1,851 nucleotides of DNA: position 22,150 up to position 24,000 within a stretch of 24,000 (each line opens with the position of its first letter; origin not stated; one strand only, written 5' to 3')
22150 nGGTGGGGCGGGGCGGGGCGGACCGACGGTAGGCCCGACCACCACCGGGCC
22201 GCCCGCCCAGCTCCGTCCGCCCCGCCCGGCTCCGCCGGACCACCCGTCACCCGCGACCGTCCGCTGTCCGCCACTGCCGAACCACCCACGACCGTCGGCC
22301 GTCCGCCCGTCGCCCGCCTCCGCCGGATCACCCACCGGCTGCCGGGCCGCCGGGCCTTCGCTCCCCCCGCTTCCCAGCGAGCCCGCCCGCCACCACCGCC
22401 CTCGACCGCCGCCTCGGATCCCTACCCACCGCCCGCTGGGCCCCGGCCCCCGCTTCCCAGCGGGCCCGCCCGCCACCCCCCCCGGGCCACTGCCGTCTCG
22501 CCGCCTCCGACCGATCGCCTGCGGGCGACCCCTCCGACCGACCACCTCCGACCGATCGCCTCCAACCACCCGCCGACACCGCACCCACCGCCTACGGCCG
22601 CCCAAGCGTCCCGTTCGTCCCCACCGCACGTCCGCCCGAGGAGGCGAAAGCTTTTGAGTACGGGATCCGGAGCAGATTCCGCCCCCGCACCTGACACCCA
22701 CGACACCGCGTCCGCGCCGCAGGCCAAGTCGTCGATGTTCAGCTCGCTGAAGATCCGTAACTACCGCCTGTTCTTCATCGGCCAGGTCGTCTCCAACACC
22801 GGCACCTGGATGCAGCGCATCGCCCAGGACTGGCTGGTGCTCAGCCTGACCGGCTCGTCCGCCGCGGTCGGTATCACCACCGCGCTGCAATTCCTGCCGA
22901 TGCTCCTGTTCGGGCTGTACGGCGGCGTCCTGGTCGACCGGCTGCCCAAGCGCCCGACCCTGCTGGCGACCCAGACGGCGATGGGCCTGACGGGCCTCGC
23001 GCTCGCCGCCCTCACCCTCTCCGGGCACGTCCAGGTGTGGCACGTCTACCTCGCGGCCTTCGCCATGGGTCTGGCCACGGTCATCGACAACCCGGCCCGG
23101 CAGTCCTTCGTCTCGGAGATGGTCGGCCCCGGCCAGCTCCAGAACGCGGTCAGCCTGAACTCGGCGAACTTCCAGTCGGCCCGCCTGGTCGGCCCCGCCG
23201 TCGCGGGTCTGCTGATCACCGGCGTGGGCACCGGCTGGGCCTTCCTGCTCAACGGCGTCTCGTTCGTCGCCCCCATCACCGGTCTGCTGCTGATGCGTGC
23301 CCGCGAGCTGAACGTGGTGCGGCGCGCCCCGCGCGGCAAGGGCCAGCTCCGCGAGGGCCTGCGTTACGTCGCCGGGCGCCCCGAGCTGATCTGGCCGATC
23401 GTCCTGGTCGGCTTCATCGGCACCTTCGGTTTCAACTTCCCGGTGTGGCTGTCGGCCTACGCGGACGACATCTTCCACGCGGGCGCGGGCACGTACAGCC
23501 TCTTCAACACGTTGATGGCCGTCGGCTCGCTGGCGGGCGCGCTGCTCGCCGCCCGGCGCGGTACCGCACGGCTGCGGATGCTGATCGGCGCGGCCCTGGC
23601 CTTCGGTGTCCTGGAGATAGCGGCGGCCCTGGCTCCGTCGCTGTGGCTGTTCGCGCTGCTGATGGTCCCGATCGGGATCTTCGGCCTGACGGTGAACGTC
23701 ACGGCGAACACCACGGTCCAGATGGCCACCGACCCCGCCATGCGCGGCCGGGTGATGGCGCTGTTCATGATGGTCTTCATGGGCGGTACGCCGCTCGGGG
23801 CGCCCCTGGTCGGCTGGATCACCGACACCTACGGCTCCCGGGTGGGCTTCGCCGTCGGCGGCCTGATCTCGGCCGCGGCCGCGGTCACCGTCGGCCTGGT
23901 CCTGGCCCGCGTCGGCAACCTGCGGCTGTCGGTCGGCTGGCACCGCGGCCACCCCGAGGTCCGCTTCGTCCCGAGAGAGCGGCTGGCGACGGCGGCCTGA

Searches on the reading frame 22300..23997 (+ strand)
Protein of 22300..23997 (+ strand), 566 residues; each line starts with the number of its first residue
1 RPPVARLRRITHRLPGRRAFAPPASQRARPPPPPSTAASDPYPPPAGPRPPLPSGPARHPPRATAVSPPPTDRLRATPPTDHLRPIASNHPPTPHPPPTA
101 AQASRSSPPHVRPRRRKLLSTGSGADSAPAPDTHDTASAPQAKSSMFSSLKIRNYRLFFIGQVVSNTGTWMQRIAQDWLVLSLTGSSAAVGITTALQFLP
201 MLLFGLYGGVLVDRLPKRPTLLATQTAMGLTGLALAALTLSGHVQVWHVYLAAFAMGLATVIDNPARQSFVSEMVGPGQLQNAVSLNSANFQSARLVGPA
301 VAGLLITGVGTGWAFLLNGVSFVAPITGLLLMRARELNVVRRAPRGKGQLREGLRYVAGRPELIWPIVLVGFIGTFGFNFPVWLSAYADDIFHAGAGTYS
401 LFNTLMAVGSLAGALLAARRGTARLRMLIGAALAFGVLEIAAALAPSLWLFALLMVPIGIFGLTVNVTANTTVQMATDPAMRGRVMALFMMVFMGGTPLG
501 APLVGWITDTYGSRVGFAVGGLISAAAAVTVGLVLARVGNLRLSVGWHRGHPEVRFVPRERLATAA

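Call 33: search_protein_families(library=pfam, proteins=[window:22300-23997:+], max_evalue=0.001)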
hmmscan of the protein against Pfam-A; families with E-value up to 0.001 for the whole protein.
window:22300-23997:+ (566 aa): 2 families
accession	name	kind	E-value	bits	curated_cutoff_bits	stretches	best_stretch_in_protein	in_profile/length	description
PF05977.19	MFS_3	-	1.7e-49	169.1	27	1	145-535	2-389/524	Transmembrane secretion effector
PF07690.21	MFS_1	-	4.8e-35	121.5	33.4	2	159-436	2-281/347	Major Facilitator Superfamily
